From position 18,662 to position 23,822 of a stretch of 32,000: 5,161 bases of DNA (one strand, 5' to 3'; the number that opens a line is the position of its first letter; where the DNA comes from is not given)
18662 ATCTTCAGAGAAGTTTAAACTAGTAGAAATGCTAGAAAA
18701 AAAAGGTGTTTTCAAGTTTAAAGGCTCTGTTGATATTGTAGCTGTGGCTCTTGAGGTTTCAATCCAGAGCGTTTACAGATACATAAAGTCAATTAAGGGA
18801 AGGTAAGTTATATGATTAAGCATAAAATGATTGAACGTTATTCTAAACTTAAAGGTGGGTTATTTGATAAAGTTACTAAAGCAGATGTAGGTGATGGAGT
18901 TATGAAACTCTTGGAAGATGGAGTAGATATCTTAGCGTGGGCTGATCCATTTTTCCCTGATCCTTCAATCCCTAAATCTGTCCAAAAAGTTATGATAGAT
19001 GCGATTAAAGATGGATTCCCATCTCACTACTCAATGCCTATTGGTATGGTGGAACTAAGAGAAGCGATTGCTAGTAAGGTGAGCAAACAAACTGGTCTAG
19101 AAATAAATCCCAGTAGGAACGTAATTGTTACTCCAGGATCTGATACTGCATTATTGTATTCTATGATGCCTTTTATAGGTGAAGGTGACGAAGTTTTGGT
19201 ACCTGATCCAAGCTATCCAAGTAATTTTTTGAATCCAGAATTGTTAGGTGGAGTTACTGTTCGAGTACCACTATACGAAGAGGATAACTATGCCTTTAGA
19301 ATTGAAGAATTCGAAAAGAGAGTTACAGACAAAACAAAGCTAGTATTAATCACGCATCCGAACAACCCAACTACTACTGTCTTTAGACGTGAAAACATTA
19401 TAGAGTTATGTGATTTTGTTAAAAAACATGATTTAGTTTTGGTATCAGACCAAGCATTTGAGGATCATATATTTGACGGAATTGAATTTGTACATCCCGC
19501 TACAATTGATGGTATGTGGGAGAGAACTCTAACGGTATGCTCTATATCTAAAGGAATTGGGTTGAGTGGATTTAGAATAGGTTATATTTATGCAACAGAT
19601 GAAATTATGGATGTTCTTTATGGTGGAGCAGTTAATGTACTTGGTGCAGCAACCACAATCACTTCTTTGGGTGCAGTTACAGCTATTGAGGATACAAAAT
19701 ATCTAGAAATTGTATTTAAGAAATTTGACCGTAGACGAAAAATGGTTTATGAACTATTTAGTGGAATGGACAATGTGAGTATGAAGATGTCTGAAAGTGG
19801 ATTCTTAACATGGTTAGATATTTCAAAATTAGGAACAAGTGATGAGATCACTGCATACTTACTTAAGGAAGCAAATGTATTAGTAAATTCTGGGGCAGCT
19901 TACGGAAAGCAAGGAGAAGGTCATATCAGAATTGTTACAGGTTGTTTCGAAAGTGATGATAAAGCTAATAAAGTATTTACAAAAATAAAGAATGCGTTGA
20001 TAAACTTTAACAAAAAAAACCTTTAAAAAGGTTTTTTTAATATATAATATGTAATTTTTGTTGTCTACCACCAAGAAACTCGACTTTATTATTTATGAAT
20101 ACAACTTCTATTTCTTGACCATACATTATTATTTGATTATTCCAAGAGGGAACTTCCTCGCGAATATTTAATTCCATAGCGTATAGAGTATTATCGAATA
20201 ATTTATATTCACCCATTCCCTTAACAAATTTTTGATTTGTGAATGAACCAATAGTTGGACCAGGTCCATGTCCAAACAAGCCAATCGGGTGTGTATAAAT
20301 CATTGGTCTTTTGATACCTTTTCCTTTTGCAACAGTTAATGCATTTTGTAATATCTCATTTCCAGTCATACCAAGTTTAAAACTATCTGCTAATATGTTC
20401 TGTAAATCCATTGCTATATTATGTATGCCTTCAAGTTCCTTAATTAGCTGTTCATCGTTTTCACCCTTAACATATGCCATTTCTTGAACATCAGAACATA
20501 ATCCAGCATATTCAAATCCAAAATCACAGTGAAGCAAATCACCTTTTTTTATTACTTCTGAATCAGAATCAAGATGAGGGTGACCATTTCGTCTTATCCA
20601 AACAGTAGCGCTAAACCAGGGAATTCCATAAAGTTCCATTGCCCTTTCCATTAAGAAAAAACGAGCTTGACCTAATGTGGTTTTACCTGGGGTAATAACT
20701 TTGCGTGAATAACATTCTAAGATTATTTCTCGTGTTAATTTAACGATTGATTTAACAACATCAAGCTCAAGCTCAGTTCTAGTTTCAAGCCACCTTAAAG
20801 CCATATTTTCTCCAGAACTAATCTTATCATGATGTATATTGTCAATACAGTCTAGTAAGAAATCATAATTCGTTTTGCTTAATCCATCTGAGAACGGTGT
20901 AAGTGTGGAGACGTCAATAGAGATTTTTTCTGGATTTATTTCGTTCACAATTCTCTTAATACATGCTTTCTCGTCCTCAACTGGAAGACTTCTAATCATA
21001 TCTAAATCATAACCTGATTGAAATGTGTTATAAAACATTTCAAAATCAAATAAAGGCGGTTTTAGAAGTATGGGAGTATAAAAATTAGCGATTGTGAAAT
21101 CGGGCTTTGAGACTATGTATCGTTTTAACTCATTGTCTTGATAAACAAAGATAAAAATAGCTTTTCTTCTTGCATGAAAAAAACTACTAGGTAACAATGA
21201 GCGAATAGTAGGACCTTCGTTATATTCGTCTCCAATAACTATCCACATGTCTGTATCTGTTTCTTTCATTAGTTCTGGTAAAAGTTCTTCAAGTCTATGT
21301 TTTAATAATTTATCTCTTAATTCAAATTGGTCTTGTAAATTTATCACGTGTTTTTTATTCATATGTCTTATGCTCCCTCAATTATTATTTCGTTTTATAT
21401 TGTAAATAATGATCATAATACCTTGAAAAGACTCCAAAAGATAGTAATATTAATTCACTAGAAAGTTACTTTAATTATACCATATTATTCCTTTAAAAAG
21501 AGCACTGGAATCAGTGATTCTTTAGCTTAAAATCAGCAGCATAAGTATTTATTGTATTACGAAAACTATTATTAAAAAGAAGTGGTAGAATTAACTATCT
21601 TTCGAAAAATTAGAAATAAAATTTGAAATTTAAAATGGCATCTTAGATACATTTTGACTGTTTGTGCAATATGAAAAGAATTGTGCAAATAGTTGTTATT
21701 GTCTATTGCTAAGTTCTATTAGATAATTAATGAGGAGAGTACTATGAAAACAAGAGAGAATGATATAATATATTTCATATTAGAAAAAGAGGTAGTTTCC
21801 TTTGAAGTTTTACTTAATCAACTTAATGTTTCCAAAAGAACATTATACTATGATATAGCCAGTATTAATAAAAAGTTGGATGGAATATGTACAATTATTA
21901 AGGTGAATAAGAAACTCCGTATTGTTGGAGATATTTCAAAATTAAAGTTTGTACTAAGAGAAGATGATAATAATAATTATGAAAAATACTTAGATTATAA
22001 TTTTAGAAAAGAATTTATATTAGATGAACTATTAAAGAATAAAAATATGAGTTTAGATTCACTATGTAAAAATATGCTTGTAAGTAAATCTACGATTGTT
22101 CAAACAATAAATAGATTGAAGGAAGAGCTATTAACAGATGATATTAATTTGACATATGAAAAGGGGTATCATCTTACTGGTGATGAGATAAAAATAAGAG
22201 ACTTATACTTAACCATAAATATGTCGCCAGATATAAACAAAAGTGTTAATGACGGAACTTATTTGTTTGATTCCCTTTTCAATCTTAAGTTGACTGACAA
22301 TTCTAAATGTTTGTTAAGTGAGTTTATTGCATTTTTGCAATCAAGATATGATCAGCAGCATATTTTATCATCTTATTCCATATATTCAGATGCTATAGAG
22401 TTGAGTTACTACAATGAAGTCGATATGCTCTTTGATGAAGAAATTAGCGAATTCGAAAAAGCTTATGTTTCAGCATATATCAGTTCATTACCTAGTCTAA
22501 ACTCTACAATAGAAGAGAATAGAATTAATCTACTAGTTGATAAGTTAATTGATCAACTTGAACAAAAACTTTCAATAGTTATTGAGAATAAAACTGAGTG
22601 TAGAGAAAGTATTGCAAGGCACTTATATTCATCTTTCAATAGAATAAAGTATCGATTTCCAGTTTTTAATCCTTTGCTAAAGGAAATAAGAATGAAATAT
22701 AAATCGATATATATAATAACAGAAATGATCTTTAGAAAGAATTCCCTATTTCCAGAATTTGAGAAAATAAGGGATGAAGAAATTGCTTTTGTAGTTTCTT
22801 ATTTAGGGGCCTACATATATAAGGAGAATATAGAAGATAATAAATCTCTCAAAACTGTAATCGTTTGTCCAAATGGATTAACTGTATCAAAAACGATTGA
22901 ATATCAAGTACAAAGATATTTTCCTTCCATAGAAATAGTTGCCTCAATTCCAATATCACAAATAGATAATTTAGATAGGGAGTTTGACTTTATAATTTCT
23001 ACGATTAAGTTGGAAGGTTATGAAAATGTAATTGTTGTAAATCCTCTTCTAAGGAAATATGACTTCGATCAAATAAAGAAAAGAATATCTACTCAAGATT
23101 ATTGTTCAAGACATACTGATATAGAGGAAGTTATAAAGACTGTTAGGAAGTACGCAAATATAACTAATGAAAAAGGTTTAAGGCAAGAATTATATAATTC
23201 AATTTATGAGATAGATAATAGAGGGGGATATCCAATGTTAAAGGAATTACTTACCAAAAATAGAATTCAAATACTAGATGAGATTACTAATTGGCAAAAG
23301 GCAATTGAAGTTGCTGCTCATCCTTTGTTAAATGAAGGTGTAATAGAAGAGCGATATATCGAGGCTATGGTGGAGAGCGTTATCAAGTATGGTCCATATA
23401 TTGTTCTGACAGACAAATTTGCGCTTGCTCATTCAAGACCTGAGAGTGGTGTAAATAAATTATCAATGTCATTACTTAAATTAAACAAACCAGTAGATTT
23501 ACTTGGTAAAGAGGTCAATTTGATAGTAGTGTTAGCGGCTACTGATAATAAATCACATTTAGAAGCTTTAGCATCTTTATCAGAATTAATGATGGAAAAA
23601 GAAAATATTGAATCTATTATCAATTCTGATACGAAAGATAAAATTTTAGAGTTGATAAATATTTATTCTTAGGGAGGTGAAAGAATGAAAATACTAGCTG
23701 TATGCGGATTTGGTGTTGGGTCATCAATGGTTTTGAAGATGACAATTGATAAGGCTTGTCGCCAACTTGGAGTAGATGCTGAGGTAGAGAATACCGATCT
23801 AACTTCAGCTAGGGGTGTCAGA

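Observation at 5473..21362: Seven M24 (pita-bread) paralogues of three subtypes within 16 kb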

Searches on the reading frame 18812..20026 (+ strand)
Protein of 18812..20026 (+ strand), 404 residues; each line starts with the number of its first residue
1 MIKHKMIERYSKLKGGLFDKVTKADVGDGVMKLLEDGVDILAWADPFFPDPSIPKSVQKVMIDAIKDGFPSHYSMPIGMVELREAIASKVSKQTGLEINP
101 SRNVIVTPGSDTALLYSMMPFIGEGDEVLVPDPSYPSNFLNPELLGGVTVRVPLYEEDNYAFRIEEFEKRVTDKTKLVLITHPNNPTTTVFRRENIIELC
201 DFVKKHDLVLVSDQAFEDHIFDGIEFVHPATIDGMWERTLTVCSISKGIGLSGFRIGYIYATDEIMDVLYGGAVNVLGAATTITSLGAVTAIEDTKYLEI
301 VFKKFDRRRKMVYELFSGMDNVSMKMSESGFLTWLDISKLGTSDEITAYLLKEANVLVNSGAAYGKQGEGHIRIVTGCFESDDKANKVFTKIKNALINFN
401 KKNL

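Call 4: search_protein_families(library=pfam, proteins=[window:18812-20026:+], max_evalue=0.01)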
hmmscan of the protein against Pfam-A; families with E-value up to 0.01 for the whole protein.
window:18812-20026:+ (404 aa): 4 families
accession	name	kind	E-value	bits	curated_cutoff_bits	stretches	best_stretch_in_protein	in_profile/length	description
PF00155.27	Aminotran_1_2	-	6.8e-51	174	19.7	1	55-376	20-346/361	Aminotransferase class I and II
PF00266.25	Aminotran_5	-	3.9e-07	29.8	21.5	1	101-215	61-177/371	Aminotransferase class-V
PF01053.26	Cys_Met_Meta_PP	-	2.2e-06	26.9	27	1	102-216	68-176/381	Cys/Met metabolism PLP-dependent enzyme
PF01041.23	DegT_DnrJ_EryC1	-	0.0026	17.5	19.8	1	106-213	45-145/360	DegT/DnrJ/EryC1/StrS aminotransferase family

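Call 13: search_protein_families(library=ncbifam, proteins=[window:18812-20026:+], max_evalue=0.00001)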
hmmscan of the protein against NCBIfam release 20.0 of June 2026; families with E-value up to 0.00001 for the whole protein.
window:18812-20026:+ (404 aa): 71 families (the best 25 are shown)
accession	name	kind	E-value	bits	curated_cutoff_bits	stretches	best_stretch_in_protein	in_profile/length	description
NF041364.1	GntC_guanitoxin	equivalog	2.1e-62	211.1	415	1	52-376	11-339/356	guanitoxin biosynthesis PLP-dependent (S)-gamma-hydroxy-L-arginine cyclodehydratase GntC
TIGR03540.1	DapC_direct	equivalog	2e-57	194.9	593.25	1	31-392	22-380/383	LL-diaminopimelate aminotransferase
NF004975.0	PRK06348.1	equivalog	9.5e-57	192.7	549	1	49-393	39-380/384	pyridoxal phosphate-dependent aminotransferase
NF006756.0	PRK09276.1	subfamily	1.2e-56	192.3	507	1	30-393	23-383/387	LL-diaminopimelate aminotransferase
NF005816.0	PRK07682.1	equivalog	2.1e-53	181.3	620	1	49-375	39-364/390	aminotransferase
NF041091.1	asp_aminotase_Arch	equivalog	2.5e-52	178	550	1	30-393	19-372/376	aspartate aminotransferase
NF006229.0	PRK08361.1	equivalog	3.1e-51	174.6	624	1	49-396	43-388/391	aspartate aminotransferase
NF006230.0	PRK08363.1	equivalog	2.9e-50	171.2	534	1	38-375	32-373/398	alanine aminotransferase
NF006488.0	PRK08912.1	equivalog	2.6e-47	161.6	498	1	48-347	35-332/387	aminotransferase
NF005855.0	PRK07777.1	equivalog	3.3e-47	161.7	553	1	48-347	37-336/391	pyridoxal phosphate-dependent aminotransferase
NF004621.0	PRK05957.1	equivalog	2.2e-45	155.1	498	1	54-396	42-383/389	pyridoxal phosphate-dependent aminotransferase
NF004770.0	PRK06108.1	subfamily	2.4e-45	155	422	1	51-384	48-379/396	pyridoxal phosphate-dependent aminotransferase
NF006569.0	PRK09082.1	subfamily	2.5e-45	155.2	420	1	48-384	39-374/386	methionine aminotransferase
NF005977.0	PRK08068.1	subfamily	4e-45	154.7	494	1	30-393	24-384/391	transaminase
NF005744.0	PRK07568.1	subfamily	5.1e-45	154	389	1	70-402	59-396/398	pyridoxal phosphate-dependent aminotransferase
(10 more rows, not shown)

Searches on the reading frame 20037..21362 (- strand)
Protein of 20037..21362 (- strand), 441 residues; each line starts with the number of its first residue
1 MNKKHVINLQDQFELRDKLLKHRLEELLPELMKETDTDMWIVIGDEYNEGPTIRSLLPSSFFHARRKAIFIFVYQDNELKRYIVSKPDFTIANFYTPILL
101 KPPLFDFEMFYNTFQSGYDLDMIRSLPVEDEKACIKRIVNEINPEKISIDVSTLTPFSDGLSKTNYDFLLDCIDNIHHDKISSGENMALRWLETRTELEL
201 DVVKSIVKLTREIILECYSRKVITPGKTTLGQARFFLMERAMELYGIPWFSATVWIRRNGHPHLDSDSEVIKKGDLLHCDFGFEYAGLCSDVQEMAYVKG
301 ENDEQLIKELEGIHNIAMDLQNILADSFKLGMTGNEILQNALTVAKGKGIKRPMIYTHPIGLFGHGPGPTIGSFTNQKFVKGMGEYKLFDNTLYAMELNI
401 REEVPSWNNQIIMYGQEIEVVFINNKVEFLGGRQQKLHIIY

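Call 3: search_protein_families(library=pfam, proteins=[window:20037-21362:-], max_evalue=0.01)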
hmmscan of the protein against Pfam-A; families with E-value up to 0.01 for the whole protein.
window:20037-21362:- (441 aa): 1 family
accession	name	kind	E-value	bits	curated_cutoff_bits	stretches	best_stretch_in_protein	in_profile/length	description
PF00557.29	Peptidase_M24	-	1.8e-16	61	23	1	208-383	8-181/208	Metallopeptidase family M24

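Call 5: search_protein_families(library=ncbifam, proteins=[window:20037-21362:-], max_evalue=0.01)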
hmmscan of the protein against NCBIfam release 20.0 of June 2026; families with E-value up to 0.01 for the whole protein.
window:20037-21362:- (441 aa): 3 families
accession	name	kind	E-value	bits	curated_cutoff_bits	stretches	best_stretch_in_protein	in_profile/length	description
NF007310.0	PRK09795.1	equivalog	1.4e-05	24.1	393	1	236-350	170-282/361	aminopeptidase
TIGR00500.1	met_pdase_I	equivalog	0.00051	19.6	171.35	1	267-365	80-174/247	type I methionyl aminopeptidase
NF040821.1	dipep_PepQ_Arch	equivalog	0.005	15.9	630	1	198-362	126-286/346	Xaa-Pro dipeptidase PepQ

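Call 48: find_related_loci(query=window:20037-21362:-, collection=metagenome_contigs, flank=10000)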
Query window:20037-21362:- (441 aa) in metagenome_contigs; peptide patterns used: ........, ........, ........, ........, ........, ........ (x = any residue, [..] = any of these).
14 stretches matched a pattern, but none encodes a relative of the query by tblastn (E <= 1e-3).

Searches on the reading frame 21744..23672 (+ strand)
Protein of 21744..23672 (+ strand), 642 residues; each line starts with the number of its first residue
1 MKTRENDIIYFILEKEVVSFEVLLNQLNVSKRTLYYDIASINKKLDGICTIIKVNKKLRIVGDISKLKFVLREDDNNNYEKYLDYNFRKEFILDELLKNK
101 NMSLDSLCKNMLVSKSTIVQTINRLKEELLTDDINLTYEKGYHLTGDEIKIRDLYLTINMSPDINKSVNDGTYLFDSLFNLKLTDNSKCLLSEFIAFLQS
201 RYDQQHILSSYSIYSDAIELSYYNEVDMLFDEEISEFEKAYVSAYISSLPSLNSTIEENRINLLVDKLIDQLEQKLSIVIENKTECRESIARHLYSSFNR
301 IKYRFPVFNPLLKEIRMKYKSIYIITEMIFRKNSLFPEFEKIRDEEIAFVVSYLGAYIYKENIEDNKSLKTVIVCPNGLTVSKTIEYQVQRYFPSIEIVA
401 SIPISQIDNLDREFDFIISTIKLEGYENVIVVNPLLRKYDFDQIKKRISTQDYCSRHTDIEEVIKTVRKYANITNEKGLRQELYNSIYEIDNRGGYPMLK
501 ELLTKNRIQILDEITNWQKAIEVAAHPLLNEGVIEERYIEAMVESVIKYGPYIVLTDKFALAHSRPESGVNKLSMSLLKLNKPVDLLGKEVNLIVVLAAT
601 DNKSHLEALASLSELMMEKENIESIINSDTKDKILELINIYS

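Call 4: search_protein_families(library=pfam, proteins=[window:21744-23672:+], max_evalue=0.01)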
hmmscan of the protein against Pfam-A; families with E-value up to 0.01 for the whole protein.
window:21744-23672:+ (642 aa): 6 families
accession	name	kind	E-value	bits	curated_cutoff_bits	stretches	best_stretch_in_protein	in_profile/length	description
PF00359.27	PTS_EIIA_2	-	1.3e-32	113.2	27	1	501-639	1-142/144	Phosphoenolpyruvate-dependent sugar phosphotransferase system, EIIA 2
PF05043.19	Mga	-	7.9e-15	55.6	21.1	1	92-156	21-84/87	Mga helix-turn-helix domain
PF08279.18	HTH_11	-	1.1e-14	54.5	25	2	88-142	1-54/55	HTH domain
PF00874.25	PRD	-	2.4e-08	34.6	23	1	267-355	2-88/90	PRD domain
PF08220.18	HTH_DeoR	-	0.00017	21.7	21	0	88-127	1-40/57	DeoR-like helix-turn-helix domain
PF08280.17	HTH_Mga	-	0.0098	16.3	23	0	92-134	10-51/59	M protein trans-acting positive regulator (MGA) HTH domain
